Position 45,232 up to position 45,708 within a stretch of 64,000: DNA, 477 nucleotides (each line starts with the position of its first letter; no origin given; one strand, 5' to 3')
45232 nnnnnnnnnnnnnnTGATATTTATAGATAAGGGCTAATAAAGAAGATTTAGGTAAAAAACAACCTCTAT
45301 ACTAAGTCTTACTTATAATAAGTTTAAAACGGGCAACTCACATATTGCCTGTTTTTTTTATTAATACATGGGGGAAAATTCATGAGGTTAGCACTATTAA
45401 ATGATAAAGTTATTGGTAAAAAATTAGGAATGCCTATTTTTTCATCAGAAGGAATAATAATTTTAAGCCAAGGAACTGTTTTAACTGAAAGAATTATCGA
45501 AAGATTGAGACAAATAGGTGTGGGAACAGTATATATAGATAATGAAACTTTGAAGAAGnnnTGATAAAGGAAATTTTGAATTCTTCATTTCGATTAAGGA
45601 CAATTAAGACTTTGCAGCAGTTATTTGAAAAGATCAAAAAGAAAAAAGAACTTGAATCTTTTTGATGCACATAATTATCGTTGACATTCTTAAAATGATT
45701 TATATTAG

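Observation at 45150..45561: Second c-di-GMP riboswitch controlling only a 59-aa ORF that looks like the detached N-terminus of an HD-GYP protein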

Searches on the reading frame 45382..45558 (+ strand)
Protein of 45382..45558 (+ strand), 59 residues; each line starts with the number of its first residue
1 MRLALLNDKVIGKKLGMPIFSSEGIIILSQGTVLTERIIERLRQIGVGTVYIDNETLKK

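Call 4: search_protein_families(library=pfam, proteins=[window:45382-45558:+], max_evalue=1)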
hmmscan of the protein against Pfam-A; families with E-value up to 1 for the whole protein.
seq(59 aa): 2 families
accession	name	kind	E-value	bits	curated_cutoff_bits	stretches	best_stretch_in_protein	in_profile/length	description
PF11871.13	DUF3391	-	0.052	14.5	27.8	1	27-55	28-56/136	Domain of unknown function (DUF3391)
PF04055.27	Radical_SAM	-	0.12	13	29.5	1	21-57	76-112/166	Radical SAM superfamily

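Call 16: search_protein_families(library=ncbifam, proteins=[window:45382-45558:+], max_evalue=10)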
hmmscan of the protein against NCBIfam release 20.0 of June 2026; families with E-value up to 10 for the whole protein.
seq(59 aa): 1 family
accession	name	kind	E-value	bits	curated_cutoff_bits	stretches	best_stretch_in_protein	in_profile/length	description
NF053512.1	nitric_RR_NosR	exception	0.0056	15.7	400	1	12-45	377-410/422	response regulator c-di-GMP phosphodiesterase, NosR family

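Call 17: search_solved_structures(query=window:45382-45558:+, max_evalue=10, show_alignments=3)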
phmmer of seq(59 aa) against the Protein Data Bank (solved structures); distinct sequences matched with E-value up to 10: 3.
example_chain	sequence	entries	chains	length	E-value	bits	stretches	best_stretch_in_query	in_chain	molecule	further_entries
6wmr_D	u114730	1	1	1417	0.021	18.2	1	7-51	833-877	DNA-directed RNA polymerase subunit beta'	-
6wmp_D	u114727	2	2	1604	0.029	17.8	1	7-51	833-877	DNA-directed RNA polymerase subunit beta'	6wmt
4uos_A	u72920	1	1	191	0.48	14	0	17-48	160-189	DESIGNED HELICAL BUNDLE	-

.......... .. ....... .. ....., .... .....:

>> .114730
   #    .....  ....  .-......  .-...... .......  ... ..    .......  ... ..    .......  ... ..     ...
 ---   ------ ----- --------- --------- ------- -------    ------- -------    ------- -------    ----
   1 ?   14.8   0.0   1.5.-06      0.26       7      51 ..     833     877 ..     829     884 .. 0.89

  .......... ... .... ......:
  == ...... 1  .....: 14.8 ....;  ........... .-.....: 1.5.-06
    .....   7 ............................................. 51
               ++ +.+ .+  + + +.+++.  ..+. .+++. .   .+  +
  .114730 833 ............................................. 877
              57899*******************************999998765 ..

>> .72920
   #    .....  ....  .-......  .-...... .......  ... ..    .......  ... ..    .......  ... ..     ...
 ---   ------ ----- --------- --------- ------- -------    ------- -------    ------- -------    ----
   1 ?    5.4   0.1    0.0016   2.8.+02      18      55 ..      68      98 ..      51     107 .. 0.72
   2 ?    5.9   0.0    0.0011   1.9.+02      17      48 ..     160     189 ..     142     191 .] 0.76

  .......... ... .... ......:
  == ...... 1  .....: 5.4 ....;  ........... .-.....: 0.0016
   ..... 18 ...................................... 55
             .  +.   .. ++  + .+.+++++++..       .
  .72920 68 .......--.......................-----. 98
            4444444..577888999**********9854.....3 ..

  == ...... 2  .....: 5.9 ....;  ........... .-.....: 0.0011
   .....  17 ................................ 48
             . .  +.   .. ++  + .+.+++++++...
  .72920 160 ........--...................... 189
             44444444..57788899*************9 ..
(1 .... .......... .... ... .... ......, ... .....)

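Call 18: search_protein_representatives(protein=window:45382-45558:+)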
Query: 59 residues. Proteins with E-value up to 0.001 (for the whole library): 65; up to 1e-10: 2; up to 1e-30: 0. The best 65 are listed.
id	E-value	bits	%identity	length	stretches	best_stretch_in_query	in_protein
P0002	6.9e-15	69.6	68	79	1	1-56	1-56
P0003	4.0e-13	64.1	63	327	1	1-54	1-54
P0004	1.5e-09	53.0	28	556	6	8-52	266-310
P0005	4.5e-09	51.5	55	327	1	1-56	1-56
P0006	5.0e-08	48.3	28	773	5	10-44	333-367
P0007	1.6e-07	46.7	31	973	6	8-54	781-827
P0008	2.3e-07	46.2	39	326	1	1-56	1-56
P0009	4.0e-07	45.4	43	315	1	1-54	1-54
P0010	4.6e-07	45.3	45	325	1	1-55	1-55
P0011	4.8e-07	45.2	46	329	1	1-54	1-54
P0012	1.2e-06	44.0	44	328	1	1-54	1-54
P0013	1.3e-06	43.9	45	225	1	1-55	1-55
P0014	1.5e-06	43.6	52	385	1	2-55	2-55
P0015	3.2e-06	42.6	29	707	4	7-49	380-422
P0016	4.1e-06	42.3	42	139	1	1-55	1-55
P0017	4.1e-06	42.3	47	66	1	1-52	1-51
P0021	9.1e-06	41.2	48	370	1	1-54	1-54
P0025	1.6e-05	40.4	44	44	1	1-43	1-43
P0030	3.2e-05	39.5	50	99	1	11-58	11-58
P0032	5.1e-05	38.9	46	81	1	7-54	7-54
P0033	6.4e-05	38.6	40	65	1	4-56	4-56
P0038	1.1e-04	37.9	47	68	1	13-55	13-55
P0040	1.3e-04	37.6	32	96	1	2-54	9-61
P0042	1.7e-04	37.3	33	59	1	1-57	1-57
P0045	2.4e-04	36.8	43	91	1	1-54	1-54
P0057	6.7e-04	35.4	38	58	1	5-52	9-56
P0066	9.8e-04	34.9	42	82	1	11-58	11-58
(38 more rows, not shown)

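Call 20: search_protein_families(library=pfam, proteins=[P0002, P0003, P0005, P0008, P0009, P0014, P0004, P0006, P0007, P0021], max_evalue=0.01)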
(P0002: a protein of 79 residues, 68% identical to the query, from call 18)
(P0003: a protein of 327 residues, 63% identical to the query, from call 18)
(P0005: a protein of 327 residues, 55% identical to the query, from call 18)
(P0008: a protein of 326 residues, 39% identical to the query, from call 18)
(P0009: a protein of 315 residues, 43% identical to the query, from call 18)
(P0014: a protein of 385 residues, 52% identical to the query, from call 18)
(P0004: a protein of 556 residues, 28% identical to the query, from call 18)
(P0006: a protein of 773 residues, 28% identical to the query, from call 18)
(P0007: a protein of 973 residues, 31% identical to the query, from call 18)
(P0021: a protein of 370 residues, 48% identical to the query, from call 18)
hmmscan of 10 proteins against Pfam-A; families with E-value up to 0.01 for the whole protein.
P0002 (79 aa): 1 family
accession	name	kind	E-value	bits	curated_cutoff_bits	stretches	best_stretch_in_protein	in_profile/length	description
PF09288.16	UBA_3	-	8.3e-05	22.8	20.4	1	31-66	19-54/55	Fungal ubiquitin-associated domain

P0003 (327 aa): 2 families
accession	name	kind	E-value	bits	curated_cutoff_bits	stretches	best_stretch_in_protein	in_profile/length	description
PF13487.12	HD_5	-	1.3e-08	35.3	27.2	1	195-259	101-168/170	HD domain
PF01966.28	HD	-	2.8e-08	34.5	22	1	129-232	3-115/116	HD domain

P0005 (327 aa): 2 families
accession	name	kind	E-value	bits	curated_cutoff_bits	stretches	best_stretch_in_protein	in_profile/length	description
PF01966.28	HD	-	3.5e-07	30.9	22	1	130-231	4-114/116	HD domain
PF13487.12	HD_5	-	0.00017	21.8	27.2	1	190-258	95-169/170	HD domain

P0008 (326 aa): 4 families
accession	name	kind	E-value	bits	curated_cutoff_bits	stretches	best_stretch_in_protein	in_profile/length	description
PF01966.28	HD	-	2.6e-10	41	22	1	129-233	3-115/116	HD domain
PF13487.12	HD_5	-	4.8e-10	39.9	27.2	1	173-235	79-140/170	HD domain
PF08668.18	HDOD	-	0.00015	21.7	22.9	1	124-170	92-136/196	HDOD domain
PF13182.11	DUF4007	-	0.0028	17.3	27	1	49-130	158-240/288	Protein of unknown function (DUF4007)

P0009 (315 aa): 2 families
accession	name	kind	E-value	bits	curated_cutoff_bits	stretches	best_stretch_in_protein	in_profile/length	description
PF13487.12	HD_5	-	6.1e-08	33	27.2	1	169-250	82-168/170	HD domain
PF22530.2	Terminase-T7_RNaseH-like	-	0.0097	16.6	27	0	121-165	8-53/108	Terminase Bacteriophage T7, Ribonuclease H-like domain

P0014 (385 aa): 2 families
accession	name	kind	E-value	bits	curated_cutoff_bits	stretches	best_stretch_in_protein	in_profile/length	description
PF13487.12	HD_5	-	3.2e-29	102.3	27.2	1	137-280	24-169/170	HD domain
PF01966.28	HD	-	1.4e-17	64.4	22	1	128-249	2-115/116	HD domain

P0004 (556 aa): 0 families

P0006 (773 aa): 8 families
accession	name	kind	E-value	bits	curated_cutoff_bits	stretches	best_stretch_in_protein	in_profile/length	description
PF05239.21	PRC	-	2.5e-14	53.5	21.2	2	3-69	5-72/78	PRC-barrel domain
PF13353.11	Fer4_12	-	4.9e-05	24.1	22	0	345-401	82-136/137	4Fe-4S single cluster domain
PF03923.18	Lipoprotein_16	-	0.0013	19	25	0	295-333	120-158/159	Uncharacterized lipoprotein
PF08815.15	Nuc_rec_co-act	-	0.0023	18.2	27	0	274-285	6-17/49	Nuclear receptor coactivator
PF10790.15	DUF2604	-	0.006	17.4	25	0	210-247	22-60/85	Protein of Unknown function (DUF2604)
PF24163.2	HCP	-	0.0084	16.7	27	0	373-435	6-69/169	Head completion protein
PF18640.6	LepB_N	-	0.0086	16.1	25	0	468-518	93-143/183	LepB N-terminal domain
PF05833.16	NFACT_N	-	0.0099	15.1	31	0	366-495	189-317/456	NFACT N-terminal and middle domains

P0007 (973 aa): 5 families
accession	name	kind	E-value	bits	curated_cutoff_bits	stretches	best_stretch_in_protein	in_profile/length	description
PF05239.21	PRC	-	5.8e-22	77.9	21.2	2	2-72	4-75/78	PRC-barrel domain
PF17837.6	4PPT_N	-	2.1e-08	34.6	27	0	224-247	7-30/68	4'-phosphopantetheinyl transferase N-terminal domain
PF16697.10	Yop-YscD_cpl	-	8.4e-06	26.4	33.2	0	313-331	18-36/94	Inner membrane component of T3SS, cytoplasmic domain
PF16364.11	Antigen_C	-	2.3e-05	25.2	29.5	0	481-525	69-112/172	Cell surface antigen C-terminus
PF16235.10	DUF4894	-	0.0056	17.5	28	0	470-503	53-86/122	Domain of unknown function (DUF4894)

P0021 (370 aa): 3 families
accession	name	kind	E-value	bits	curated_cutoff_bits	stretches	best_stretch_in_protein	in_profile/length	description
PF13487.12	HD_5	-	1.4e-25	90.5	27.2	1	147-292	22-168/170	HD domain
PF11515.14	Cul7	-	0.00058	20.6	25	1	313-353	33-74/78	Mouse development and cellular proliferation protein Cullin-7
PF11871.13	DUF3391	-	0.0047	17.9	27.8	1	4-55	4-56/136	Domain of unknown function (DUF3391)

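Call 22: find_homologous_proteins(query=P0003, max_evalue=0.00001)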
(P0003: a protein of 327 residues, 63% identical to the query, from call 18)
Query P0003 (327 aa): 1026 proteins with E <= 0.00001 among 7019 candidates; the best 120 are listed.
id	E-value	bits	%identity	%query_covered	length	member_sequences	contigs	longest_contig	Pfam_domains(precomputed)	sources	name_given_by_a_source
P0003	1.4e-210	716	100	100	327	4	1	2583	PF13487.13,PF01966.29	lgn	-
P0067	1.2e-178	611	83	100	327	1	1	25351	PF13487.13,PF01966.29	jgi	-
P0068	1.5e-155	535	72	100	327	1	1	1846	PF13487.13,PF01966.29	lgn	-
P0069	2.0e-155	535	72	100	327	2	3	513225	PF13487.13,PF01966.29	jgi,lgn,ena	-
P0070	4.6e-154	530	71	100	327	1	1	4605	PF13487.13,PF01966.29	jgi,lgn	jgi:HD-GYP domain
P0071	7.3e-152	523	69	100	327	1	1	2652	PF13487.13,PF01966.29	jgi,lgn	jgi:HD-GYP domain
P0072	2.3e-150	518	70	100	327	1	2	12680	PF13487.13,PF01966.29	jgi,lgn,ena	-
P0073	6.2e-150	517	69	100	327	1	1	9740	PF13487.13,PF01966.29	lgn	-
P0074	2.5e-142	492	66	100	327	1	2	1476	PF13487.13,PF01966.29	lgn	-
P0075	2.6e-142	492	69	100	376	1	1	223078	PF13487.13,PF01966.29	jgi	jgi:HD-GYP domain-containing protein (c-di-GMP phosphodiesterase class II)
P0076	3.8e-142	491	68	100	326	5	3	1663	PF13487.13,PF01966.29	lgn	-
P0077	4.8e-140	484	67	100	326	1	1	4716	PF13487.13,PF01966.29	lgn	-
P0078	7.2e-130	451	61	100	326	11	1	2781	PF13487.13,PF01966.29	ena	-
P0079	4.5e-124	432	57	100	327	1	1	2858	PF13487.13,PF01966.29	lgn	-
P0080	1.5e-122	427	57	100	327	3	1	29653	PF13487.13,PF01966.29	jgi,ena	-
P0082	1.8e-102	361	51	99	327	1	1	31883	PF13487.13,PF01966.29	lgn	-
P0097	4.1e-80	287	40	100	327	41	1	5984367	PF13487.13,PF01966.29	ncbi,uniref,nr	ncbi:HD-GYP domain-containing protein [Clostridium beijerinckii]|uniref:HD-GYP domain-containing pro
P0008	1.7e-73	266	42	100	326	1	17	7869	PF13487.13,PF01966.29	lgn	-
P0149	7.6e-69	250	39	100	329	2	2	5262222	PF13487.13,PF01966.29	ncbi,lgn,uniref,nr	ncbi:HD-GYP domain-containing protein [Clostridium cellulovorans]|uniref:Metal dependent phosphohydr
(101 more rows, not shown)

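Call 24: find_encoding_contigs(protein=P0069, flank=5000, max_places=2)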
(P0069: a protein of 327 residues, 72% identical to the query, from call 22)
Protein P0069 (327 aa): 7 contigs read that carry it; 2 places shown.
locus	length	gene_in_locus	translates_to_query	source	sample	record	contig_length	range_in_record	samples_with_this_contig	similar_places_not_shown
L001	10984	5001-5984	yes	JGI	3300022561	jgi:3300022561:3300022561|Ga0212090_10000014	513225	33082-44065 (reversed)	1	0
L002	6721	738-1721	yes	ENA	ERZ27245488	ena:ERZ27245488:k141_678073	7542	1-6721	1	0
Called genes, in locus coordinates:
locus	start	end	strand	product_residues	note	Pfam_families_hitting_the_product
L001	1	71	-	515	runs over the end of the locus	PF01946:Thi4 (weak), PF00890:FAD_binding_2 (faint), PF01266:DAO, PF03486:HI0933_like (weak), PF07992:Pyr_redox_2 (faint), PF13450:NAD_binding_8 (weak), PF00355:Rieske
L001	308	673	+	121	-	PF00903:Glyoxalase, PF12681:Glyoxalase_2 (weak), PF13669:Glyoxalase_4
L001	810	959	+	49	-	PF09388:SpoOE-like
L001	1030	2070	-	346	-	PF05343:Peptidase_M42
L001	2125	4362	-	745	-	PF13361:UvrD_C (faint), PF00580:UvrD-helicase, PF13245:AAA_19 (faint), PF13538:UvrD_C_2 (faint)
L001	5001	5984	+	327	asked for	PF13487:HD_5, PF01966:HD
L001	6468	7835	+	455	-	PF01235:Na_Ala_symp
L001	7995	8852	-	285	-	PF00106:adh_short, PF13561:adh_short_C2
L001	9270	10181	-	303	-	PF03547:Mem_trans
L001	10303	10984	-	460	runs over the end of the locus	PF12229:PG_binding_4, PF04294:VanW, PF07501:G5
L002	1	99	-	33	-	?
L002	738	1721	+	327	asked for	PF13487:HD_5, PF01966:HD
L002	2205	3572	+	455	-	PF01235:Na_Ala_symp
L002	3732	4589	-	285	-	PF00106:adh_short, PF13561:adh_short_C2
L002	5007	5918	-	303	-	PF03547:Mem_trans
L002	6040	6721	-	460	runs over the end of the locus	PF12229:PG_binding_4, PF04294:VanW, PF07501:G5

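Call 25: find_encoding_contigs(protein=P0067, flank=5000, max_places=2)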
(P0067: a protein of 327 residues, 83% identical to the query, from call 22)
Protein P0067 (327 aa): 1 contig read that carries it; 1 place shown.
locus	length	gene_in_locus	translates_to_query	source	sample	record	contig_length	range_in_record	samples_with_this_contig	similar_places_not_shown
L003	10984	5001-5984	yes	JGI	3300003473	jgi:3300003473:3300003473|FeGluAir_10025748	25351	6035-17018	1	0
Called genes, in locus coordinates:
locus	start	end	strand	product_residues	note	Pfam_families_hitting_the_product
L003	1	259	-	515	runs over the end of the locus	PF01946:Thi4 (weak), PF01266:DAO, PF03486:HI0933_like (faint), PF01593:Amino_oxidase (faint), PF13450:NAD_binding_8 (weak), PF00355:Rieske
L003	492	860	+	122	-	PF00903:Glyoxalase, PF12681:Glyoxalase_2 (weak), PF13669:Glyoxalase_4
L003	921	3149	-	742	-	PF13361:UvrD_C (faint), PF00580:UvrD-helicase, PF13245:AAA_19 (faint), PF13538:UvrD_C_2 (weak)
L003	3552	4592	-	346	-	PF05343:Peptidase_M42, PF01546:Peptidase_M20 (weak)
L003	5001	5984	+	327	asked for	PF13487:HD_5 (weak), PF01966:HD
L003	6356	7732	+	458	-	PF01235:Na_Ala_symp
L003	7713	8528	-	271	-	PF03547:Mem_trans, PF01758:SBF (weak)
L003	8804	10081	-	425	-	PF02403:Seryl_tRNA_N, PF00587:tRNA-synt_2b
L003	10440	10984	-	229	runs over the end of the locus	PF00027:cNMP_binding, PF13545:HTH_Crp_2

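Call 26: find_encoding_contigs(protein=P0075, flank=5000, max_places=2)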
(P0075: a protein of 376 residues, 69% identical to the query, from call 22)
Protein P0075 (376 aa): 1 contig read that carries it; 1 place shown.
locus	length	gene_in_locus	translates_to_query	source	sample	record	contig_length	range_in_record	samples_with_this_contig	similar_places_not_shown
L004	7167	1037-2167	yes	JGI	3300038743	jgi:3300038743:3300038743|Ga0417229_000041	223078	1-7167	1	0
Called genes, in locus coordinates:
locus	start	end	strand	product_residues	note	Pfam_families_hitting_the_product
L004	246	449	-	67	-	PF01381:HTH_3 (weak), PF13443:HTH_26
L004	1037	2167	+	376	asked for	PF01966:HD, PF13487:HD_5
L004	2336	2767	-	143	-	PF09299:Mu-transpos_C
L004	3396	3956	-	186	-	PF00589:Phage_integrase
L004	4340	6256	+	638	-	PF20250:FapA_N, PF03961:FapA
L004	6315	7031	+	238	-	PF00563:EAL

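Call 28: find_encoding_contigs(protein=P0002, flank=6000, max_places=3)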
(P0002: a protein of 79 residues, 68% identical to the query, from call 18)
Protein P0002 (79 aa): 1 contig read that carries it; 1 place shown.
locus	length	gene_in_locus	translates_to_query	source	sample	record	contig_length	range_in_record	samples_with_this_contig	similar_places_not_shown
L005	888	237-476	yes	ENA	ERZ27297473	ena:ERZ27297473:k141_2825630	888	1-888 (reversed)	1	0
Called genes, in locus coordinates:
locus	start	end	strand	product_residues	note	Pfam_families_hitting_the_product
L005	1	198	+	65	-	?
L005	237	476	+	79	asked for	-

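Call 29: find_encoding_contigs(protein=P0017, flank=6000, max_places=3)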
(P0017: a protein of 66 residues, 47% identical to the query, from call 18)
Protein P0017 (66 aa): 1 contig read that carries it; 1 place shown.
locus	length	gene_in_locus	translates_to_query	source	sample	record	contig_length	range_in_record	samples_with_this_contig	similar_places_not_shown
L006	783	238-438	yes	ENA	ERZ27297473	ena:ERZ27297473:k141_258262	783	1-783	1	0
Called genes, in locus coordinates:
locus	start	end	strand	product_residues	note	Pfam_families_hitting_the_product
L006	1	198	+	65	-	?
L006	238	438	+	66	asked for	-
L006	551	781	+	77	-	?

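Call 43: find_encoding_contigs(protein=P0097, flank=2500, max_places=3)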
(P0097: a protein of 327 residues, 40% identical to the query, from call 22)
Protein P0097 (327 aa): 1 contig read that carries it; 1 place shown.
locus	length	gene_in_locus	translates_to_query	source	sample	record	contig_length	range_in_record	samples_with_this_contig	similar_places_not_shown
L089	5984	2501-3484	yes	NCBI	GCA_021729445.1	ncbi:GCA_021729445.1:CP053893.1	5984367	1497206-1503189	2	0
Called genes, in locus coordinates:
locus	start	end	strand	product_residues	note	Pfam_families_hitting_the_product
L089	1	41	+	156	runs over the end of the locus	PF00583:Acetyltransf_1, PF13673:Acetyltransf_10 (weak), PF13508:Acetyltransf_7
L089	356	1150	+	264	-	PF01522:Polysacc_deac_1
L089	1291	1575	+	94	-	-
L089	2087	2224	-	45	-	-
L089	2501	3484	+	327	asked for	PF13487:HD_5, PF01966:HD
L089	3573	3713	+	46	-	-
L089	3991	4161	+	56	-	-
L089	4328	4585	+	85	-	-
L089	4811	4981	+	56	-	-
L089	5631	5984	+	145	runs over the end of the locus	PF12788:YmaF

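Call 44: find_encoding_contigs(protein=P0082, flank=2500, max_places=2)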
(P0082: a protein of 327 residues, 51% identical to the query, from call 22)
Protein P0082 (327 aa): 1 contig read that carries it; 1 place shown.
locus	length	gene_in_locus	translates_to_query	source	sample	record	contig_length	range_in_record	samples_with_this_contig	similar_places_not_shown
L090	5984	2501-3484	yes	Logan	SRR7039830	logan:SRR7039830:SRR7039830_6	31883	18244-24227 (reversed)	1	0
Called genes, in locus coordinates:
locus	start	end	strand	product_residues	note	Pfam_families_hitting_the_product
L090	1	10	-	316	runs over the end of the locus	PF01420:Methylase_S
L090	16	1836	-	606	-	PF02384:N6_Mtase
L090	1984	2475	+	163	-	-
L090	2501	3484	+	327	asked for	PF01966:HD, PF13487:HD_5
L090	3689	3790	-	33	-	-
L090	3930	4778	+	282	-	PF00669:Flagellin_N, PF00700:Flagellin_C (weak)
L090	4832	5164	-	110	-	PF00436:SSB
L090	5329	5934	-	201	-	PF13255:DUF4046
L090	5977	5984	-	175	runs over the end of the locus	PF00293:NUDIX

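Call 45: find_encoding_contigs(protein=P0080, flank=2500, max_places=2)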
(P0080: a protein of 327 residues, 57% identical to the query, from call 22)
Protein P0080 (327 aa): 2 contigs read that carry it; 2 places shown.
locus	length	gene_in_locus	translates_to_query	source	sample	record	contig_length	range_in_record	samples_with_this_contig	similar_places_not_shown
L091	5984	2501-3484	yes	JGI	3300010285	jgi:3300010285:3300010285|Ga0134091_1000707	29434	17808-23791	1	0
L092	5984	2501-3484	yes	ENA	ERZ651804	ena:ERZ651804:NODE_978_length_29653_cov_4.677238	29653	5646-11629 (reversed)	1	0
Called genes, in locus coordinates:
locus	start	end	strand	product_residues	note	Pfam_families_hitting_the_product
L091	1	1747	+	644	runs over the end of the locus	PF00989:PAS, PF08448:PAS_4, PF13188:PAS_8 (weak), PF13426:PAS_9, PF08447:PAS_3 (faint), PF00512:HisKA, PF02518:HATPase_c, PF00072:Response_reg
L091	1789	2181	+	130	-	PF00072:Response_reg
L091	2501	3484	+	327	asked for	PF13487:HD_5, PF01966:HD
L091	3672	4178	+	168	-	PF13302:Acetyltransf_3, PF13420:Acetyltransf_4 (weak), PF00583:Acetyltransf_1, PF13673:Acetyltransf_10, PF13508:Acetyltransf_7, PF08445:FR47 (weak)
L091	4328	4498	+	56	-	-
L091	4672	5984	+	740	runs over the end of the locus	PF00395:SLH, PF01841:Transglut_core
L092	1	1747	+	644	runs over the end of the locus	PF00989:PAS, PF08448:PAS_4, PF13188:PAS_8 (weak), PF13426:PAS_9, PF08447:PAS_3 (faint), PF00512:HisKA, PF02518:HATPase_c, PF00072:Response_reg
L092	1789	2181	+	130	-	PF00072:Response_reg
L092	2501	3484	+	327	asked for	PF13487:HD_5, PF01966:HD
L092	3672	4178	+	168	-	PF13302:Acetyltransf_3, PF13420:Acetyltransf_4 (weak), PF00583:Acetyltransf_1, PF13673:Acetyltransf_10, PF13508:Acetyltransf_7, PF08445:FR47 (weak)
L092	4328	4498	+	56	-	-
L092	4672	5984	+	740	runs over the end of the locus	PF00395:SLH, PF01841:Transglut_core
